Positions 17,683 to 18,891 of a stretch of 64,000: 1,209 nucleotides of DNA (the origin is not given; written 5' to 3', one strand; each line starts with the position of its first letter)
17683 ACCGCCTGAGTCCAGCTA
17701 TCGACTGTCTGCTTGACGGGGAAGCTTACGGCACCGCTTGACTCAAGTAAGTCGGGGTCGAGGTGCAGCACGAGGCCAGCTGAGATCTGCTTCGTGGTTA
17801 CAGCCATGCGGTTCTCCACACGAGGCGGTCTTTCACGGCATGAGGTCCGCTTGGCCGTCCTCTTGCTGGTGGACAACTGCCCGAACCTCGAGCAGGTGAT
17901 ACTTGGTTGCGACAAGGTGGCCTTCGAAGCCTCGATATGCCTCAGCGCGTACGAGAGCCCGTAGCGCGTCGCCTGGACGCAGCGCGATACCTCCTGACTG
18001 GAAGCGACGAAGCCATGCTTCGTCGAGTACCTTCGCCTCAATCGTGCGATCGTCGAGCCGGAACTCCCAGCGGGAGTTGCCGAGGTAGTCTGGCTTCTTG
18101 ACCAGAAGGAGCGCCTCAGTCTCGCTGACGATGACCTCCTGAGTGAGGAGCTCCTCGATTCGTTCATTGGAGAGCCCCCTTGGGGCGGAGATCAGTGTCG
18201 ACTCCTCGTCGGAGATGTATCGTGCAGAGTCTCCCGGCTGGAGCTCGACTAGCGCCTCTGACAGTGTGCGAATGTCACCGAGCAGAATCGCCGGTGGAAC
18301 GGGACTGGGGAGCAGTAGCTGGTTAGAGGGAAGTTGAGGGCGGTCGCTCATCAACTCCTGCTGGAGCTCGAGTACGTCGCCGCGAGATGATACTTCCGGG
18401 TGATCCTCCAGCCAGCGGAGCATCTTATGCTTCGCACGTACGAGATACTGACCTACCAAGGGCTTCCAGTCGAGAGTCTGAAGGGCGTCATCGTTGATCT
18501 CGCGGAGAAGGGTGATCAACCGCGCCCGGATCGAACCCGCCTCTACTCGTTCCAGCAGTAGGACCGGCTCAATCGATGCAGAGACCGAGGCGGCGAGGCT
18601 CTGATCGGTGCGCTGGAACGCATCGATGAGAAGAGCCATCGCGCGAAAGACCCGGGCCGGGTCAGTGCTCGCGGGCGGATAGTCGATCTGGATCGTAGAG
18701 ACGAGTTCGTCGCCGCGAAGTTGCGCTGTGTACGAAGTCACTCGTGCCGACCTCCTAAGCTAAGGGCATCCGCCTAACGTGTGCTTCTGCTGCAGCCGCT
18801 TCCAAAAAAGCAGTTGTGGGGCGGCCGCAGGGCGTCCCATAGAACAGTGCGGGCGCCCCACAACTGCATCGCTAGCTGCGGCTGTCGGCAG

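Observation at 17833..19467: Two orphan low-GC genes (zinc-ribbon/DUF4145 protein and a 302-aa family-less protein) arranged as integron cassettes: candidate undescribed system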

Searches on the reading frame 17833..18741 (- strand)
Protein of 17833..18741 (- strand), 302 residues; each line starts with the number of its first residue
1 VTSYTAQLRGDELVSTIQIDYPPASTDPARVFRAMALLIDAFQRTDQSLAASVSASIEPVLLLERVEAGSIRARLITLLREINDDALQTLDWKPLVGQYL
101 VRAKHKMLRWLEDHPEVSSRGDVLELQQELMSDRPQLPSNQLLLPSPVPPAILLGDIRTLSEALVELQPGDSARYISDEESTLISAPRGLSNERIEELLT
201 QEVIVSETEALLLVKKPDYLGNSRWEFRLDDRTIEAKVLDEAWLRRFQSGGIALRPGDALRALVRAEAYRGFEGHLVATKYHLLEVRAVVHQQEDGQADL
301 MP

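Call 3: search_protein_families(library=pfam, proteins=[window:17833-18741:-], max_evalue=0.1)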
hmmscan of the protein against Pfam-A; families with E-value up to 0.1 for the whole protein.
window:17833-18741:- (302 aa): 0 families

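Call 4: search_protein_families(library=padloc, proteins=[window:17833-18741:-], max_evalue=1)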
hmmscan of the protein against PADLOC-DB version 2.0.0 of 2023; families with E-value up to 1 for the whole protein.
window:17833-18741:- (302 aa): 1 family
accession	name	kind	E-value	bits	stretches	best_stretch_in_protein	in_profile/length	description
PDLC05015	PDC-S42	-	8.3e-06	23.5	1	195-297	197-295/302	-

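Call 6: search_protein_families(library=ncbifam, proteins=[window:17833-18741:-], max_evalue=0.1)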
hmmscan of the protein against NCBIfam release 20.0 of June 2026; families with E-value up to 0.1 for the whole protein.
window:17833-18741:- (302 aa): 1 family
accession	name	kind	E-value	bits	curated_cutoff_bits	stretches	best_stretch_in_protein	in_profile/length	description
NF053583.1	LAPAL_fam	equivalog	3.8e-19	69.2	60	1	56-287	43-288/292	LAPAL motif-containing putative phage structural protein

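Call 7: search_protein_families(library=phrogs, proteins=[window:17833-18741:-], max_evalue=0.1)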
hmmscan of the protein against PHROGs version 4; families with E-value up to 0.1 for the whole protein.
window:17833-18741:- (302 aa): 2 families
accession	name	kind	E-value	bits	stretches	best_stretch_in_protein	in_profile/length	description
phrog_27740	-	unknown function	2.6e-08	34.6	1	16-82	6-72/287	-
phrog_3243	-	unknown function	5.3e-05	23.6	1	208-291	205-286/293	-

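Call 16: search_solved_structures(query=window:17833-18741:-, max_evalue=10, show_alignments=2)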
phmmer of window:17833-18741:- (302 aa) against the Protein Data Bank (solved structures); distinct sequences matched with E-value up to 10: 1.
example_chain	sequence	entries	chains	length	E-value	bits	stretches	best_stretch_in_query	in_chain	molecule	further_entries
9zbe_C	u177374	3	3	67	1.1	12.2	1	170-237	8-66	Nyv1 SNARE motif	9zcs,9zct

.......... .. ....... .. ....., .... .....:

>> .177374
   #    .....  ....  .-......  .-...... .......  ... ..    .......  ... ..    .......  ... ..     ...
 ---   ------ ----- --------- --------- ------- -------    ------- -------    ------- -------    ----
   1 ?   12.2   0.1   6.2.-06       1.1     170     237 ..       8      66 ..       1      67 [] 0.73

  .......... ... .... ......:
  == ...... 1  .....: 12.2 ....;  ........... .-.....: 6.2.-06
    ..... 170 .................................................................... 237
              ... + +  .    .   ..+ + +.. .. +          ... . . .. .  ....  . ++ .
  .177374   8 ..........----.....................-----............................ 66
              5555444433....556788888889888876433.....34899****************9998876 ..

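Call 18: find_homologous_proteins(query=window:17833-18741:-, max_evalue=0.001)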
Query window:17833-18741:- (302 aa): 426 proteins with E <= 0.001 among 6657 candidates; the best 120 are listed.
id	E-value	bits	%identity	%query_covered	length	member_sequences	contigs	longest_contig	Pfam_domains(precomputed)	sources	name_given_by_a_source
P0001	6.9e-166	569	100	89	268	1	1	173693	-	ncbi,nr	ncbi:MAG: hypothetical protein NW201_06755 [Gemmatimonadales bacterium]|nr:hypothetical protein [Gem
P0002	4.8e-134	465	72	100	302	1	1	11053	-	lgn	-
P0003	3.2e-127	442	67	100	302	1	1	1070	-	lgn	-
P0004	3.2e-125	436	67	100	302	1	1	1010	-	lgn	-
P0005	1.6e-117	410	64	99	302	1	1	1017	-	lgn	-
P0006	1.5e-100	355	60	95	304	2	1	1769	-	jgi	-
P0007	9.8e-99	349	57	95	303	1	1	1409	-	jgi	jgi:hypothetical protein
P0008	9.5e-96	339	57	96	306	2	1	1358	-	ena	-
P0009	3.6e-95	337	57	96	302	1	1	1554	-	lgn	-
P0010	3.2e-94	334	53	99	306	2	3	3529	-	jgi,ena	-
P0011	1.2e-93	332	53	99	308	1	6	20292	-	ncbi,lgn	-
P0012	2.2e-93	331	53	99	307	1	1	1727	-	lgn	-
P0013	4.4e-93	330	53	96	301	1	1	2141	-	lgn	-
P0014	2.5e-91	324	56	98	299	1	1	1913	-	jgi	jgi:hypothetical protein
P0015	5.4e-91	323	54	95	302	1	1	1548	-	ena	-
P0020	1.7e-89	318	53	100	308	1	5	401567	-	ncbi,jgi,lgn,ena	jgi:hypothetical protein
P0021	2.4e-89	318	54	96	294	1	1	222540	-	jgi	jgi:hypothetical protein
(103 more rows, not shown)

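Call 20: find_encoding_contigs(protein=P0002, flank=5000, max_places=3)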
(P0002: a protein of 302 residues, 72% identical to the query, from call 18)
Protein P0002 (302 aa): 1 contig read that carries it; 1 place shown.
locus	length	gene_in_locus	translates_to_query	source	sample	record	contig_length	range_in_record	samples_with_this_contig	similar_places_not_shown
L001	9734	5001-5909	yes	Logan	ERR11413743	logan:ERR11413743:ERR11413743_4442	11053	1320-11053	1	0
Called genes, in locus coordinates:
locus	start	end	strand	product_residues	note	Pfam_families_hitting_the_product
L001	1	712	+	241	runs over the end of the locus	-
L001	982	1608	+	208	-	PF17278:DUF5343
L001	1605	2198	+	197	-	PF18731:HEPN_Swt1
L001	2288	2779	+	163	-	-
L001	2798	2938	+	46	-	-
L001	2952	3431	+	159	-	-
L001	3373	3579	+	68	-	-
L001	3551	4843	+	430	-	PF10137:CAP12-PCTIR_TIR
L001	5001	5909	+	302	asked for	-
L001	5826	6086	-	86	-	-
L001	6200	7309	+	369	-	PF13271:DUF4062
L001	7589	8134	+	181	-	-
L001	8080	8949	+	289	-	PF12873:DUF3825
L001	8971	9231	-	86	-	-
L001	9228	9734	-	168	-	?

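Call 21: find_encoding_contigs(protein=P0020, flank=5000, max_places=3)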
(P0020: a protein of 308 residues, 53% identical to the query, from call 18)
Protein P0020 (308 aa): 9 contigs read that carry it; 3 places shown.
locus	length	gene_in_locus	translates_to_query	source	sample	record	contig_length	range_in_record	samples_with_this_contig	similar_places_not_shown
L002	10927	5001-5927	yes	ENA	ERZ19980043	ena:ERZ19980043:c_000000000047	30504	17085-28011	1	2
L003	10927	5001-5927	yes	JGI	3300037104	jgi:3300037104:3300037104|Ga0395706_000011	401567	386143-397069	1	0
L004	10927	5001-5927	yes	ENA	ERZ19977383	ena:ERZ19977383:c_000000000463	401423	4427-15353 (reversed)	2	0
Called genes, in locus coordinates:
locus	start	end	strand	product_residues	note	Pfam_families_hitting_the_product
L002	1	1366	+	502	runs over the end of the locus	PF01435:Peptidase_M48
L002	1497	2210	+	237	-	-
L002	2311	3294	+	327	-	-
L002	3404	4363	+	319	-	-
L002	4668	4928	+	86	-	-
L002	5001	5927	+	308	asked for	-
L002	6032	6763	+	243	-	-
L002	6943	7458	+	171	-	-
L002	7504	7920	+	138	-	PF19851:DUF6326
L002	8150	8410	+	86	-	-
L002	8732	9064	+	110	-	-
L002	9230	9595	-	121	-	-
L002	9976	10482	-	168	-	-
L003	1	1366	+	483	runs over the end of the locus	PF01435:Peptidase_M48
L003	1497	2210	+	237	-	-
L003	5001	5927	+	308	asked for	-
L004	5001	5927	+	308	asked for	-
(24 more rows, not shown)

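Call 22: find_encoding_contigs(protein=P0021, flank=5000, max_places=3)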
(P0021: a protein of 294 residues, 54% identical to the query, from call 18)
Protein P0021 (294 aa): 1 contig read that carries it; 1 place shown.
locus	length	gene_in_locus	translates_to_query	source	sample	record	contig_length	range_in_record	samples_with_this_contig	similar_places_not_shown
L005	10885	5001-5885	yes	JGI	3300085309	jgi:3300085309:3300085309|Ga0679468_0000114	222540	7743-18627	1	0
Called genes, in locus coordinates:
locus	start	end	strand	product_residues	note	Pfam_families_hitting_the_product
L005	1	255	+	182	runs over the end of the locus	PF01872:RibD_C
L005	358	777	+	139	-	PF00903:Glyoxalase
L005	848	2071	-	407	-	-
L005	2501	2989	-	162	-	-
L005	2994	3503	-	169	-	-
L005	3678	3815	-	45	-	-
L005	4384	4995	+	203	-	-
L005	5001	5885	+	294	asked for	-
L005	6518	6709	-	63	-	-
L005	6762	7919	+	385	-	PF02771:Acyl-CoA_dh_N, PF02770:Acyl-CoA_dh_M, PF00441:Acyl-CoA_dh_1, PF08028:Acyl-CoA_dh_2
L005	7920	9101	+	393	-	PF02515:CoA_transf_3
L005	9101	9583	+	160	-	PF19315:MC_hydratase, PF01575:MaoC_dehydratas, PF13452:FAS1_DH_region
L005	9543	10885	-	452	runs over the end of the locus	PF03972:MmgE_PrpD_N, PF19305:MmgE_PrpD_C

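Call 27: search_protein_representatives(protein=window:17833-18741:-)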
Query: 302 residues. Proteins with E-value up to 0.001 (for the whole library): 885; up to 1e-10: 584; up to 1e-30: 206. The best 150 are listed.
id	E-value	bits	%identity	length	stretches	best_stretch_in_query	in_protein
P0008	3.0e-96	338.9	57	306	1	11-300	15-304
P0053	3.8e-78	279.5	51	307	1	12-302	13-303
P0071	4.3e-69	249.8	44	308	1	14-300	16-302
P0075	1.5e-68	248.0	43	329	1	4-299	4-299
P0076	2.3e-68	247.4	44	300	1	13-302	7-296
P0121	5.0e-63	229.9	50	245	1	15-248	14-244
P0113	1.1e-58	215.6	41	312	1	7-302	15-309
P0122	6.7e-58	213.1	40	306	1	14-291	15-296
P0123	1.7e-57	211.8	40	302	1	12-290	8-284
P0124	1.7e-57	211.8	40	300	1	17-300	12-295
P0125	3.4e-57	210.7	40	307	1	9-302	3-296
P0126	4.2e-57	210.4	37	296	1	15-301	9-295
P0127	1.8e-56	208.4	40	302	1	16-296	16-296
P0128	1.9e-56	208.3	38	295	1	17-292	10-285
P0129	3.8e-56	207.3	39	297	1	17-291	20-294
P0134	2.2e-54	201.5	38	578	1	16-292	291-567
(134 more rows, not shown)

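Call 34: predict_structure(alignment_id=A1)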
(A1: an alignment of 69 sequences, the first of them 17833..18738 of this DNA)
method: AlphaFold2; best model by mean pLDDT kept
length: 301 residues; sequences in the alignment: 69
mean_pLDDT: 90.6   pTM: 0.85
mean pLDDT of the five models: 90.6, 89.8, 89.7, 89.4, 88.2
residues with pLDDT >= 90: 216; 70-90: 64; 50-70: 18; < 50: 3
segments of 3 or more residues with pLDDT < 50: 1-3
pLDDT, mean of each block of 10 residues (from residue 1): 58 93 95 96 95 86 87 83 60 90 97 96 97 80 88 97 96 97 92 97 98 91 93 97 96 97 98 95 98 79 65
secondary structure, 60 per line:
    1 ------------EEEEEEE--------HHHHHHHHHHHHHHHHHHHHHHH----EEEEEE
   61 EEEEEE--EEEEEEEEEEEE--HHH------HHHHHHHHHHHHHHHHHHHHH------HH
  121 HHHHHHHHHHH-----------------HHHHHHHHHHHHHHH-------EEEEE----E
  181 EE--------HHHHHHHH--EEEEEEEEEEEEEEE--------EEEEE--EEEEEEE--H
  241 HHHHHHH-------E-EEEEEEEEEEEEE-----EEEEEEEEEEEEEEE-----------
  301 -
elements in order: E13-19 H28-50 E55-66 E69-80 H92-112 H119-131 H149-163 E171-175 E180-182 H191-198 E201-215 E224-228 E231-237 H240-247 E257-269 E275-289

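Call 38: find_related_loci(query=A3, collection=genome_contigs, flank=6000)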
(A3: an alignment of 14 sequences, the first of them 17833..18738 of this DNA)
Query A3 (301 aa) in genome_contigs; peptide patterns used: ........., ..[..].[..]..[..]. (x = any residue, [..] = any of these).
201 stretches matched a pattern; 162 encode a relative of the query (tblastn E <= 1e-3); the best 80 are kept; 80 distinct loci.
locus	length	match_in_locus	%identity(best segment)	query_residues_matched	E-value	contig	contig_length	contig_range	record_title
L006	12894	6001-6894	53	1-300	1e-93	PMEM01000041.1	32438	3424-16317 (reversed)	MAG: Gemmatimonadetes bacterium isolate fen_1247 73.20120700_E1X.16_contig_1848, whole genome shotgun sequence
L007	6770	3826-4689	53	13-300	2e-92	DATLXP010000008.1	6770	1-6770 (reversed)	MAG TPA_asm: Vicinamibacterales bacterium isolate SMAG_U13249 k141_201980, whole genome shotgun sequence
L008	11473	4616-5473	40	15-300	4e-69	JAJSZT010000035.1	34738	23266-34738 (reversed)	MAG: Deltaproteobacteria bacterium isolate CR9063A Ga0402054_054, whole genome shotgun sequence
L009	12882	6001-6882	39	4-300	3e-67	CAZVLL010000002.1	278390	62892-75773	MAG TPA_asm: uncultured Syntrophaceae bacterium isolate SRP302447_co3_125 genome assembly, contig: NODE_94_length_278390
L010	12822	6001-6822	43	16-289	3e-67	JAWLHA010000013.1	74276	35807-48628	MAG: Gammaproteobacteria bacterium isolate 30dZY2.bin.20 NODE_583_length_74276_cov_10.047899, whole genome shotgun seque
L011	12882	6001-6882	39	4-300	3e-67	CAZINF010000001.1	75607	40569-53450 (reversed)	MAG TPA_asm: uncultured Syntrophus sp. isolate SRP302447_co1_400 genome assembly, contig: NODE_1115_length_75607_cov_40.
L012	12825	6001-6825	41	15-289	2e-66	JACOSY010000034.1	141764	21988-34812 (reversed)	MAG: Ignavibacteria bacterium isolate NC_groundwater_30_Pr7_B-0.1um_51_131 FFV18_Bp1_scaffold_452853, whole genome shotg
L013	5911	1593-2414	41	16-289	5e-65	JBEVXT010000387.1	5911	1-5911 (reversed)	MAG: Sedimenticola sp. isolate 1_1 TCF1 c_000000001217, whole genome shotgun sequence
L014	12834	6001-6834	39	15-292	6e-65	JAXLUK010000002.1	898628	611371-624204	MAG: Chitinophagales bacterium isolate STL-BAC28 C1.300.fa-2, whole genome shotgun sequence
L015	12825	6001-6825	44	15-289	9e-65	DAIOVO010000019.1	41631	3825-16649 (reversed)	MAG TPA_asm: Chthoniobacterales bacterium isolate CTOTU21807 NODE_195_length_41631_cov_3.471787, whole genome shotgun se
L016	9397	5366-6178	41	15-285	9e-64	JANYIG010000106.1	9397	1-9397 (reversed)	MAG: Candidatus Kapaibacterium sp. isolate GL140_2_metabinner_24 GL140_2_k141_1013987, whole genome shotgun sequence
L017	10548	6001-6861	40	15-300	3e-63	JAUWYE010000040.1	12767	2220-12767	MAG: Dehalococcoidia bacterium isolate CSMAG_2702 CSMAG_2702_k141_706164_length_12767_cov_34.0000, whole genome shotgun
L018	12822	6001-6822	37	16-289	3e-63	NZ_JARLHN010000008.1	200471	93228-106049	MAG: Oryzomonas sp. isolate MAG_BA72 MetaBAT2_Bin_72_Anoxic_k141_330815, whole genome shotgun sequence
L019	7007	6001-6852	38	16-299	1e-62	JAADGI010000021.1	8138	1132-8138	MAG: Gammaproteobacteria bacterium isolate M_MetaBat.112 contig-127_15670, whole genome shotgun sequence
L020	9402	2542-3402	39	15-300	3e-62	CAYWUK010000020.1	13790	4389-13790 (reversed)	MAG TPA_asm: uncultured Dehalococcoidaceae bacterium isolate binchicken_co178_187 genome assembly, contig: NODE_5478_len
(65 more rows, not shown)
